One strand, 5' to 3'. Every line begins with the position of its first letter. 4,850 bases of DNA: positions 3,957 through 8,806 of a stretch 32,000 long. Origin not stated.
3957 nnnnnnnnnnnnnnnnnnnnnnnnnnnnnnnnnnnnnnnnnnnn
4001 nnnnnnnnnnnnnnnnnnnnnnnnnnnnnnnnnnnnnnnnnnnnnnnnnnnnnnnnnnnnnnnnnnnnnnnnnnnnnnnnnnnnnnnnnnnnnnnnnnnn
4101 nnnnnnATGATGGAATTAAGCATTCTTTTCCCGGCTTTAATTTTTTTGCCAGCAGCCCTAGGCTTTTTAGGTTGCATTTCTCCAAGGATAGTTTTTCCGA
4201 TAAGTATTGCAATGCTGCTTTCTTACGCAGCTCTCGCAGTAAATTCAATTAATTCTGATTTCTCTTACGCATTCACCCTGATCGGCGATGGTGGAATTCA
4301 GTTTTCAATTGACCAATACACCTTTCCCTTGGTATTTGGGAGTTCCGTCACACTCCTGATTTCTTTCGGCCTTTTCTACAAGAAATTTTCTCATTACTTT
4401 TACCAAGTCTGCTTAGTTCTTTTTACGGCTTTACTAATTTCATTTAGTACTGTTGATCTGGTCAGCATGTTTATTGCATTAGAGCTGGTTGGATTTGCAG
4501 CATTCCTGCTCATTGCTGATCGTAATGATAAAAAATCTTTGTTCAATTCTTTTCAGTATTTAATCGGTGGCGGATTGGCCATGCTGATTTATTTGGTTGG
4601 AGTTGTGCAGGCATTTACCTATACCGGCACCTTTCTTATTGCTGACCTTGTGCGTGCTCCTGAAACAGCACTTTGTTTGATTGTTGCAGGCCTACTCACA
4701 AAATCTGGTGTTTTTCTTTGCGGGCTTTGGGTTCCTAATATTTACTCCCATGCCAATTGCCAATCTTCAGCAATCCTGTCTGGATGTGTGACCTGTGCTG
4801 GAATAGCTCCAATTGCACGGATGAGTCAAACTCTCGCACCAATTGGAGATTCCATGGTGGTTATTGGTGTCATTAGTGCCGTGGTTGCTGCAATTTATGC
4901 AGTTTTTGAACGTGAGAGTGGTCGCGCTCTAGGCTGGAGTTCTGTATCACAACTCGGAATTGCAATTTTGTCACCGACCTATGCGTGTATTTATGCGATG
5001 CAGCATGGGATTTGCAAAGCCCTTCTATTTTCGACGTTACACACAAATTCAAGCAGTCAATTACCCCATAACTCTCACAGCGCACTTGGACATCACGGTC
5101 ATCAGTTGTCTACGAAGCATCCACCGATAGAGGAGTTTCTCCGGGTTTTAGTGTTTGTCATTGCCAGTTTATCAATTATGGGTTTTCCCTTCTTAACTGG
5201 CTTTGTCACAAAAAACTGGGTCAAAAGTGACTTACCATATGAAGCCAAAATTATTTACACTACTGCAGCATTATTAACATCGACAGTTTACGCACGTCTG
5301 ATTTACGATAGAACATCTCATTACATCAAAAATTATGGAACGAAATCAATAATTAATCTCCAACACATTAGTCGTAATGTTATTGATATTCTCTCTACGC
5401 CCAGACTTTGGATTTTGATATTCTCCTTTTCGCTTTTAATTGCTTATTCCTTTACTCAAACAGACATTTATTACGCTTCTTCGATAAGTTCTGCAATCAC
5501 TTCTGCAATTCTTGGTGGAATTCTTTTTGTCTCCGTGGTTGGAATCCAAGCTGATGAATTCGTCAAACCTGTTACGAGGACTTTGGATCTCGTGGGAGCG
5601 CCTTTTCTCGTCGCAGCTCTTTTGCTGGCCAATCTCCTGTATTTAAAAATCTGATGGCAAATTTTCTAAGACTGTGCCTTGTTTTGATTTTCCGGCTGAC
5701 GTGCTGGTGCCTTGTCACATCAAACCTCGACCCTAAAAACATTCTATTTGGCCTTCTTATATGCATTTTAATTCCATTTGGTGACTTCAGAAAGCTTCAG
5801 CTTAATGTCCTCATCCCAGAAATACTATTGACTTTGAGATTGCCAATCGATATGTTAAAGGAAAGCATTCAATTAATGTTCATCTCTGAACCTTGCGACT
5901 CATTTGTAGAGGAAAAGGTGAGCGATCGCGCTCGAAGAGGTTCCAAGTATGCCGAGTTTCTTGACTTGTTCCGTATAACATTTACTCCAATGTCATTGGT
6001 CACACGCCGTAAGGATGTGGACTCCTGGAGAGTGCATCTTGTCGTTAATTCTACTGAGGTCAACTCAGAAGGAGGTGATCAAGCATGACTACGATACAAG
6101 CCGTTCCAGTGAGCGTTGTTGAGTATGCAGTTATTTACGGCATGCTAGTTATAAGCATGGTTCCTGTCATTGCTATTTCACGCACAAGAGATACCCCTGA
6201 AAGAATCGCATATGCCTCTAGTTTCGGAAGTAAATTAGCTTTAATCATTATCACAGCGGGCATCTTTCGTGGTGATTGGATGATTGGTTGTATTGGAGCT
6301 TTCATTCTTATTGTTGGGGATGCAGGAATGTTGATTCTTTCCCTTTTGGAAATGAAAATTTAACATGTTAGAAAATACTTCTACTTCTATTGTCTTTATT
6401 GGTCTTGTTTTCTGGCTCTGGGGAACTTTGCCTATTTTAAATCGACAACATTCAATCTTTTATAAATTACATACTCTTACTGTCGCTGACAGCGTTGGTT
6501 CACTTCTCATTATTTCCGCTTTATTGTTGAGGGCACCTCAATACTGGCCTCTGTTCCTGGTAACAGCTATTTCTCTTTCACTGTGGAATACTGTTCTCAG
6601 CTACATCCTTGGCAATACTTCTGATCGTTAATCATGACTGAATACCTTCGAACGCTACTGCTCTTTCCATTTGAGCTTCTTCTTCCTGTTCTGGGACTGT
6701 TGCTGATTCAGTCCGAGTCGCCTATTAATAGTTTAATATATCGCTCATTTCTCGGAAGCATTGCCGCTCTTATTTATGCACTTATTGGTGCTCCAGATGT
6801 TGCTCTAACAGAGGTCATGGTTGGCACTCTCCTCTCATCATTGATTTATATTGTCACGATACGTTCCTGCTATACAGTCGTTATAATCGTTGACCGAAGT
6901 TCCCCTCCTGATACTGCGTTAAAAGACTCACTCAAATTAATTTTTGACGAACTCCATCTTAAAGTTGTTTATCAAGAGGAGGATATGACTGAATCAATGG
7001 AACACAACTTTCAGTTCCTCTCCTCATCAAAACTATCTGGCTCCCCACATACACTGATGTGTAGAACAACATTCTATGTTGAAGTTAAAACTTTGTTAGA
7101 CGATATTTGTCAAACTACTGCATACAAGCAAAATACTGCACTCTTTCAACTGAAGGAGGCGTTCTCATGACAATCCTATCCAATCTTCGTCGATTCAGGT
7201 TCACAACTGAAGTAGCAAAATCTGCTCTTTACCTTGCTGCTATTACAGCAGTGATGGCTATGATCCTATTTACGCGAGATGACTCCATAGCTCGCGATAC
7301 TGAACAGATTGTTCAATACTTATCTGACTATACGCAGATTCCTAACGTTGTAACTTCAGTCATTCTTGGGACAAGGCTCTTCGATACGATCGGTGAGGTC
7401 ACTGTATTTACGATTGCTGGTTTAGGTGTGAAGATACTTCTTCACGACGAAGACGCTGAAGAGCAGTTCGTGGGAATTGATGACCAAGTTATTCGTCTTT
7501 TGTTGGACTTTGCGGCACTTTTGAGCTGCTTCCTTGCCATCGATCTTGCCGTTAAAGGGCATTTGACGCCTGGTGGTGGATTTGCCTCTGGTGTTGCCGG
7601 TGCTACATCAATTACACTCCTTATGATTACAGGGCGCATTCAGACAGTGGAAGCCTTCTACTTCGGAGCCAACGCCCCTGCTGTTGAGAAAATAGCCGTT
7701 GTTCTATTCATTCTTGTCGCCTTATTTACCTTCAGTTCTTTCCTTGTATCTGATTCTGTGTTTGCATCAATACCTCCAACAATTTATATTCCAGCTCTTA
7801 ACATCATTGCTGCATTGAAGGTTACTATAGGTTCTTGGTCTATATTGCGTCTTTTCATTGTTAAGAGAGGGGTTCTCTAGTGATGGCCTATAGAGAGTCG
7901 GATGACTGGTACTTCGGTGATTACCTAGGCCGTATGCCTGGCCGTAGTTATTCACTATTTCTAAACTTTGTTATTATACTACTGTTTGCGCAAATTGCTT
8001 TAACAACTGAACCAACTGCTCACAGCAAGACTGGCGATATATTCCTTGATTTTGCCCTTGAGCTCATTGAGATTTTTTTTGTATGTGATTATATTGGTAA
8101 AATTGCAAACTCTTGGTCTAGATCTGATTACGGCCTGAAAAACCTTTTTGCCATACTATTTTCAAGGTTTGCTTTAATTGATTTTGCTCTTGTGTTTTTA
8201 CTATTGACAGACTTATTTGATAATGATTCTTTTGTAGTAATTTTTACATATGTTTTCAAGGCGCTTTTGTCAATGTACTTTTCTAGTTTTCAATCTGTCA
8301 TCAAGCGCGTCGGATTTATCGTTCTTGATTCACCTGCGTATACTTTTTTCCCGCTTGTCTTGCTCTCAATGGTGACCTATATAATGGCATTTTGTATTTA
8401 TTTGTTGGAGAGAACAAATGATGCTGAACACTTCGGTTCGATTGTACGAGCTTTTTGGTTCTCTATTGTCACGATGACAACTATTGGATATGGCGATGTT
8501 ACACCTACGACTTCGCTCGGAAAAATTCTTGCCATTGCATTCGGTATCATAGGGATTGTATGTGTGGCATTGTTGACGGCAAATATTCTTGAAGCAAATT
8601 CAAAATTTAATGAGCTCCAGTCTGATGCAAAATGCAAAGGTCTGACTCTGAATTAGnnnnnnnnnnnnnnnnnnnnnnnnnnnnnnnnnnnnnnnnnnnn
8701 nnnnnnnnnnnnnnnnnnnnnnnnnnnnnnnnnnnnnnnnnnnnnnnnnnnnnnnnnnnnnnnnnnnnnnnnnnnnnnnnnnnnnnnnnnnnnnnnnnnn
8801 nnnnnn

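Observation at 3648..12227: AT-rich, 13-gene co-directional array between ruvA and a DMT transporter: candidate horizontally acquired ion, osmotic and sulfonate module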

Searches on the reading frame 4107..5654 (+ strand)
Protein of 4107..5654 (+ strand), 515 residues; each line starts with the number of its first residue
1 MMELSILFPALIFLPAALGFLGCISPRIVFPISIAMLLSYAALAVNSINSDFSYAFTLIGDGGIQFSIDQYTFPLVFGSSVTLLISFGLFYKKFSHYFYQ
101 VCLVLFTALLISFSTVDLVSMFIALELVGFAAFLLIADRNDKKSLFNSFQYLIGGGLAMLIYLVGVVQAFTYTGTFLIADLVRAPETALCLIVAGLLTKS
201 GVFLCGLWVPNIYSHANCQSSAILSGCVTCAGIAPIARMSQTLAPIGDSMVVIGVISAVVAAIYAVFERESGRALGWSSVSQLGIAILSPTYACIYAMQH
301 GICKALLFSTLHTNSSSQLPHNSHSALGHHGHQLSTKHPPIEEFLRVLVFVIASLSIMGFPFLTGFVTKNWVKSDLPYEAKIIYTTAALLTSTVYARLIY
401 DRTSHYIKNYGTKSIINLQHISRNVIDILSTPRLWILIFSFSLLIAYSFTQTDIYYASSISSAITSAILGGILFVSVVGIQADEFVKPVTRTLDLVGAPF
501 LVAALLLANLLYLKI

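Call 4: search_protein_families(library=pfam, proteins=[window:4107-5654:+], max_evalue=0.01)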
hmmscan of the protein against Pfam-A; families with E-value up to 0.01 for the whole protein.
window:4107-5654:+ (515 aa): 1 family
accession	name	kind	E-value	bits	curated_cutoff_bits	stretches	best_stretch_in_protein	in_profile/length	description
PF00361.26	Proton_antipo_M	-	2.4e-26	93.1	21.5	1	117-370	3-269/294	NADH:quinone oxidoreductase/Mrp antiporter, TM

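Call 50: search_protein_families(library=ncbifam, proteins=[window:4107-5651:+], max_evalue=0.01)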
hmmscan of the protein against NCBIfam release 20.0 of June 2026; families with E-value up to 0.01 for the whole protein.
window:4107-5651:+ (515 aa): 37 families (the best 25 are shown)
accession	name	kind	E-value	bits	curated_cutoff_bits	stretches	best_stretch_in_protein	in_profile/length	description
NF005564.0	PRK07234.1-4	subfamily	1.9e-60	205.1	439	1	10-404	7-387/478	putative monovalent cation/H+ antiporter subunit D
NF005563.0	PRK07234.1-3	equivalog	1.3e-51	176.4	454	1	42-408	34-377/454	putative monovalent cation/H+ antiporter subunit D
NF005562.0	PRK07234.1-2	equivalog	1.2e-44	153.1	413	1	10-406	9-397/492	putative monovalent cation/H+ antiporter subunit D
NF006237.0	PRK08375.1-2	equivalog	2.3e-24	86.5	597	1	62-401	62-404/497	putative monovalent cation/H+ antiporter subunit D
NF009310.0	PRK12668.1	equivalog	2.1e-23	83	564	1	3-377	3-369/584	Na(+)/H(+) antiporter subunit D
NF005140.0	PRK06589.1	equivalog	4e-21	75.4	470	1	96-400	119-435/489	putative monovalent cation/H+ antiporter subunit D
NF009305.0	PRK12662.1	equivalog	4.9e-21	75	700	1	97-401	111-429/492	putative monovalent cation/H+ antiporter subunit D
TIGR01770.1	NDH_I_N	subfamily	1.1e-16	60.9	332.6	1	76-404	81-428/472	NADH-quinone oxidoreductase subunit NuoN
NF006419.0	PRK08668.1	equivalog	2e-16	59.9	617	1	15-372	14-395/613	NADH dehydrogenase subunit M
NF006241.0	PRK08377.1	equivalog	3.5e-16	59.3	645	1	113-417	125-440/494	NADH dehydrogenase subunit N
NF006240.0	PRK08376.1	subfamily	6.6e-15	55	662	1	96-392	121-441/521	putative monovalent cation/H+ antiporter subunit D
NF004445.0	PRK05777.2-3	equivalog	4.6e-14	52.3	408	1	32-431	35-453/475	NADH-quinone oxidoreductase subunit NuoN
NF009290.0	PRK12650.1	equivalog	5.6e-12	44.4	980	1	75-375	91-400/966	DUF4040 family protein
NF006427.0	PRK08676.1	equivalog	1.4e-11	44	511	1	84-308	92-339/486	hydrogenase membrane subunit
NF005818.0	PRK07691.1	equivalog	1.6e-11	43.9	586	1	63-394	70-420/496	Na+/H+ antiporter subunit D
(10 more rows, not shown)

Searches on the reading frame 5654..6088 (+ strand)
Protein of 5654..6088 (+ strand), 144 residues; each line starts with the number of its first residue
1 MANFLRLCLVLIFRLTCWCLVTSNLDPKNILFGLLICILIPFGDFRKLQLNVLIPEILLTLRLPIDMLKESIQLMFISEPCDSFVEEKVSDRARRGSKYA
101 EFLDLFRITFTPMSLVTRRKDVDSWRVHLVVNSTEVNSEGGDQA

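Call 4: search_protein_families(library=pfam, proteins=[window:5654-6088:+], max_evalue=0.01)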
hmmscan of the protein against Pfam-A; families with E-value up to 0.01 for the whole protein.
window:5654-6088:+ (144 aa): 1 family
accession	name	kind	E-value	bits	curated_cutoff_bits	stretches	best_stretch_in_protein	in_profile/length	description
PF01899.21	MNHE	-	0.004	17.4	27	1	14-77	4-67/145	Na+/H+ ion antiporter subunit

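Call 50: search_protein_families(library=ncbifam, proteins=[window:5654-6085:+], max_evalue=0.01)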
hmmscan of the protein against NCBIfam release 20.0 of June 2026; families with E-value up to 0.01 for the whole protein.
window:5654-6085:+ (144 aa): 0 families

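Call 76: search_protein_families(library=pfam, proteins=[window:5654-6085:+], max_evalue=1)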
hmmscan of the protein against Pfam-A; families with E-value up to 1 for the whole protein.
window:5654-6085:+ (144 aa): 1 family
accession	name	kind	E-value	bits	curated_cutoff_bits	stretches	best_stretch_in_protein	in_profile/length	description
PF01899.21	MNHE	-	0.004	17.4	27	1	14-77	4-67/145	Na+/H+ ion antiporter subunit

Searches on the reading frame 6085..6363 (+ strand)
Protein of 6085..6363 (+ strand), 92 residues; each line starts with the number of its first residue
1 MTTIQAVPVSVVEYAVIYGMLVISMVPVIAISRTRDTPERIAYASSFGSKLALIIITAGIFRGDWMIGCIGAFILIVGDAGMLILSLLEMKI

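Call 4: search_protein_families(library=pfam, proteins=[window:6085-6363:+], max_evalue=0.01)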
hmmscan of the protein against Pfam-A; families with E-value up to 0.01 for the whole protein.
window:6085-6363:+ (92 aa): 0 families

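Call 50: search_protein_families(library=ncbifam, proteins=[window:6085-6360:+], max_evalue=0.01)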
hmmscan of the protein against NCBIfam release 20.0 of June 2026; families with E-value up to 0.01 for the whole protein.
window:6085-6360:+ (92 aa): 0 families

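Call 76: search_protein_families(library=pfam, proteins=[window:6085-6360:+], max_evalue=1)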
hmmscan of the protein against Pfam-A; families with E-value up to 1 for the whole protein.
window:6085-6360:+ (92 aa): 0 families

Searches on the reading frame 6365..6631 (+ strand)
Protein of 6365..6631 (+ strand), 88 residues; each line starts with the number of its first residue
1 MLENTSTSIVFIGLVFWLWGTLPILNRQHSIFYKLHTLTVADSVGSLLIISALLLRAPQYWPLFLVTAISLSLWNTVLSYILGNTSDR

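Call 4: search_protein_families(library=pfam, proteins=[window:6365-6631:+], max_evalue=0.01)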
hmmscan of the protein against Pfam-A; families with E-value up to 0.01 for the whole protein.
window:6365-6631:+ (88 aa): 1 family
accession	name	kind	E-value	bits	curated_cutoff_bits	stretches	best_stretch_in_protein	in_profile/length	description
PF03334.19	PhaG_MnhG_YufB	-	7.8e-14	52.1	23.4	1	10-84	2-77/80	Na+/H+ antiporter subunit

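Call 50: search_protein_families(library=ncbifam, proteins=[window:6365-6628:+], max_evalue=0.01)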
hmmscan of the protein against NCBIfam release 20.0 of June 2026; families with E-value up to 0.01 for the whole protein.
window:6365-6628:+ (88 aa): 4 families
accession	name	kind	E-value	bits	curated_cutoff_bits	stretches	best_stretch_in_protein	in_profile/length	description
NF009311.0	PRK12670.1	equivalog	2.7e-05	23.9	116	1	1-58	1-57/99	putative monovalent cation/H+ antiporter subunit G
TIGR01300.1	CPA3_mnhG_phaG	equivalog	6.4e-05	23.2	63.1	1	9-85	2-81/97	monovalent cation/H(+) antiporter subunit G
NF009314.0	PRK12674.1-2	subfamily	0.0039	16.8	102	1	5-67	7-66/116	Na+/H+ antiporter subunit G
NF009320.0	PRK12675.1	equivalog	0.006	17.1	128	1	10-81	7-80/104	putative monovalent cation/H+ antiporter subunit G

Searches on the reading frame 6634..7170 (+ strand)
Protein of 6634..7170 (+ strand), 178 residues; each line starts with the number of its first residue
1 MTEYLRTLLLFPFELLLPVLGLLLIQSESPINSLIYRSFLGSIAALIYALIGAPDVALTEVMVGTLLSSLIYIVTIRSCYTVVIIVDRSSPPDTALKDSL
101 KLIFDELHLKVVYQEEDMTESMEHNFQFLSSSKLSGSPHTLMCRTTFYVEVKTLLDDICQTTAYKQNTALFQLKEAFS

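Call 4: search_protein_families(library=pfam, proteins=[window:6634-7170:+], max_evalue=0.01)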
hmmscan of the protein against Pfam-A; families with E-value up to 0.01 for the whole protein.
window:6634-7170:+ (178 aa): 1 family
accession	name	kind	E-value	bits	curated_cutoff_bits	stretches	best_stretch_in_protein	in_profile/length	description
PF13244.11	MbhD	-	2.9e-14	53.4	27.2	1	15-78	1-64/67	MBH, subunit D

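Call 50: search_protein_families(library=ncbifam, proteins=[window:6634-7167:+], max_evalue=0.01)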
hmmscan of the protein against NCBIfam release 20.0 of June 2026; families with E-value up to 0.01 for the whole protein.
window:6634-7167:+ (178 aa): 15 families
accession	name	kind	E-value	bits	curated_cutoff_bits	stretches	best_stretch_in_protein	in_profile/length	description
NF005628.0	PRK07377.1-4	equivalog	2.2e-22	79.9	151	1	8-97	8-97/195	hypothetical protein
NF005630.0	PRK07377.1-6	equivalog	1.6e-20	73.7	149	1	16-111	12-112/187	hypothetical protein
NF005629.0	PRK07377.1-5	equivalog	2.5e-18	66.6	370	1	15-122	11-120/183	hypothetical protein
NF005627.0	PRK07377.1-3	equivalog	4.1e-14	53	397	1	14-84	9-79/193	hypothetical protein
NF009161.0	PRK12507.1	equivalog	1.3e-06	27.8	272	1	8-76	10-78/336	putative monovalent cation/H+ antiporter subunit B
NF009287.0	PRK12647.1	equivalog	4.3e-06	25.6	937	1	22-130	613-719/773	putative monovalent cation/H+ antiporter subunit A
NF009159.0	PRK12504.1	equivalog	1.1e-05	25.5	141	1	23-78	20-75/178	DUF4040 domain-containing protein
NF004923.0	PRK06280.1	equivalog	2.4e-05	24.6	80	1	24-77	20-72/79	hypothetical protein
NF009284.0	PRK12644.1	equivalog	0.00017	19.8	962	1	22-78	614-669/975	Na+/H+ antiporter subunit A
NF006242.0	PRK08378.1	subfamily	0.00064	20.2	98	1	41-77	39-75/85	hypothetical protein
NF004172.0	PRK05640.1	equivalog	0.0029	17.8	156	1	15-71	8-64/152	putative monovalent cation/H+ antiporter subunit B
NF009285.0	PRK12645.1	equivalog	0.0032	15.8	1028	1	22-73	643-694/804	Na+/H+ antiporter subunit A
NF009286.0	PRK12646.1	equivalog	0.0034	15.9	1063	1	19-137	639-754/800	DUF4040 family protein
NF009290.0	PRK12650.1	equivalog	0.0035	15.3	980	1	22-77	617-671/966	DUF4040 family protein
NF009289.0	PRK12649.1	equivalog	0.0038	15.6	1117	1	31-76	642-686/789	putative monovalent cation/H+ antiporter subunit A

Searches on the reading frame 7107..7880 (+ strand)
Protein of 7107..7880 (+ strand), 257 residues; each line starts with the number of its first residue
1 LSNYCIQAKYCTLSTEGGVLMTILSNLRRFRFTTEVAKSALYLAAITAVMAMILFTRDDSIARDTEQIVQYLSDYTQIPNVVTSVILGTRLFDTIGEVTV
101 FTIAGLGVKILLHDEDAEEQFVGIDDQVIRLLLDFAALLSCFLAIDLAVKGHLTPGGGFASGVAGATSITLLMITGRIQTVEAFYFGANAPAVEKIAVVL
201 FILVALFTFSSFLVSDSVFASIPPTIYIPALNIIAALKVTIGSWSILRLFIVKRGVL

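Call 4: search_protein_families(library=pfam, proteins=[window:7107-7880:+], max_evalue=0.01)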
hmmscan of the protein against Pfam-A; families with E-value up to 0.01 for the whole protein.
window:7107-7880:+ (257 aa): 2 families
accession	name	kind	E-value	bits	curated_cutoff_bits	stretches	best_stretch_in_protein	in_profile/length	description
PF04039.18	MnhB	-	2.3e-12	47.7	22.5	1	129-244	2-126/127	Domain related to MnhB subunit of Na+/H+ antiporter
PF20501.3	MbhE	-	1.6e-05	25.3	27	1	45-113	15-82/98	MBH, subunit E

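Call 50: search_protein_families(library=ncbifam, proteins=[window:7167-7877:+], max_evalue=0.01)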
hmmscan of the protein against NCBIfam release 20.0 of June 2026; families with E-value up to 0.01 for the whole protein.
window:7167-7877:+ (237 aa): 19 families
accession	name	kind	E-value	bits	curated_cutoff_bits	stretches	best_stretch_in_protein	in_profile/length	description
NF009218.0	PRK12567.1-2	equivalog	1.3e-78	263.4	184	1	18-237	4-200/200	putative monovalent cation/H+ antiporter subunit B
NF009219.0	PRK12567.1-3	equivalog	3.8e-54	183.6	179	1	21-237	4-220/220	putative monovalent cation/H+ antiporter subunit B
NF009220.0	PRK12567.1-5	equivalog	1.5e-23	83.9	219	1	54-237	30-200/200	putative monovalent cation/H+ antiporter subunit B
NF009217.0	PRK12567.1-1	equivalog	4.5e-14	52.5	268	1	47-187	40-176/238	putative monovalent cation/H+ antiporter subunit B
NF009161.0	PRK12507.1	equivalog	2.8e-12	46.5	272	1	52-201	135-295/336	putative monovalent cation/H+ antiporter subunit B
NF009159.0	PRK12504.1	equivalog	1.4e-10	41.4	141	1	17-97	95-177/178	DUF4040 domain-containing protein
NF009288.0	PRK12648.1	equivalog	1.6e-10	39.7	1104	1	22-210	704-901/954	monovalent cation/H+ antiporter subunit A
NF009290.0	PRK12650.1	equivalog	2.8e-08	32.2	980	1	21-154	692-837/966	DUF4040 family protein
NF009229.0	PRK12579.1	equivalog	3.4e-07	30.1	229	1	50-227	36-241/258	putative monovalent cation/H+ antiporter subunit B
NF006248.0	PRK08386.1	subfamily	5.1e-07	29.7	92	1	113-190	11-88/151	putative monovalent cation/H+ antiporter subunit B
NF009223.0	PRK12573.1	subfamily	7.2e-07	29.4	152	1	110-212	9-107/140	Na(+)/H(+) antiporter subunit B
NF006249.0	PRK08387.1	equivalog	9.8e-07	29.3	111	1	124-221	22-117/133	putative monovalent cation/H+ antiporter subunit B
NF009284.0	PRK12644.1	equivalog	3.5e-06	25.4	962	1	20-95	688-764/975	Na+/H+ antiporter subunit A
TIGR00943.1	2a6301s02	subfamily_domain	2e-05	25.1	139.75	1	128-198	2-74/107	cation/proton antiporter, MnhB/MrpB subunit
NF004172.0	PRK05640.1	equivalog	7e-05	23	156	1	22-93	78-148/152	putative monovalent cation/H+ antiporter subunit B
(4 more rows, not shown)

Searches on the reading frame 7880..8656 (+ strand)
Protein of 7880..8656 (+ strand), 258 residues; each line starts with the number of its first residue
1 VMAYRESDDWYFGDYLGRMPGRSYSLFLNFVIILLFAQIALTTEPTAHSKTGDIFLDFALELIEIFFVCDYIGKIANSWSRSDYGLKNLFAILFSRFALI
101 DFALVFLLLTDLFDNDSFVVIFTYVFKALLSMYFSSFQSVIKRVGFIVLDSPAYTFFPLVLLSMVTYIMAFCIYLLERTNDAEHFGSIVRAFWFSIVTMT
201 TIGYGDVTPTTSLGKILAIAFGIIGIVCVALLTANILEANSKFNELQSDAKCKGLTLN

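Call 4: search_protein_families(library=pfam, proteins=[window:7880-8656:+], max_evalue=0.01)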
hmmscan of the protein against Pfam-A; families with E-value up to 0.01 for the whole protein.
window:7880-8656:+ (258 aa): 3 families
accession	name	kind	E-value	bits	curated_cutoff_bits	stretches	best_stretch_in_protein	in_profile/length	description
PF07885.22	Ion_trans_2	-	1.8e-18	66.6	22.5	1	164-239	4-76/79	Ion channel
PF00520.37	Ion_trans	-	1.3e-11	44.6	25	1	25-245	2-238/241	Ion transport protein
PF00060.32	Lig_chan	-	3.8e-05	24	30.8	1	163-236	9-90/146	Ligand-gated ion channel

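Call 50: search_protein_families(library=ncbifam, proteins=[window:7880-8653:+], max_evalue=0.01)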
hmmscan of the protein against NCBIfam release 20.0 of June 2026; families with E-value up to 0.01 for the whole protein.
window:7880-8653:+ (258 aa): 2 families
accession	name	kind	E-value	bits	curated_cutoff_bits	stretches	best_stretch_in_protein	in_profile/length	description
NF007828.0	PRK10537.1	equivalog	6.1e-08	32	425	1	107-230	107-221/403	voltage-gated potassium channel protein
NF040645.1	K_channel_Meth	equivalog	1.1e-05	25.4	300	1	62-227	45-195/203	hyperpolarization-activated voltage-gated potassium channel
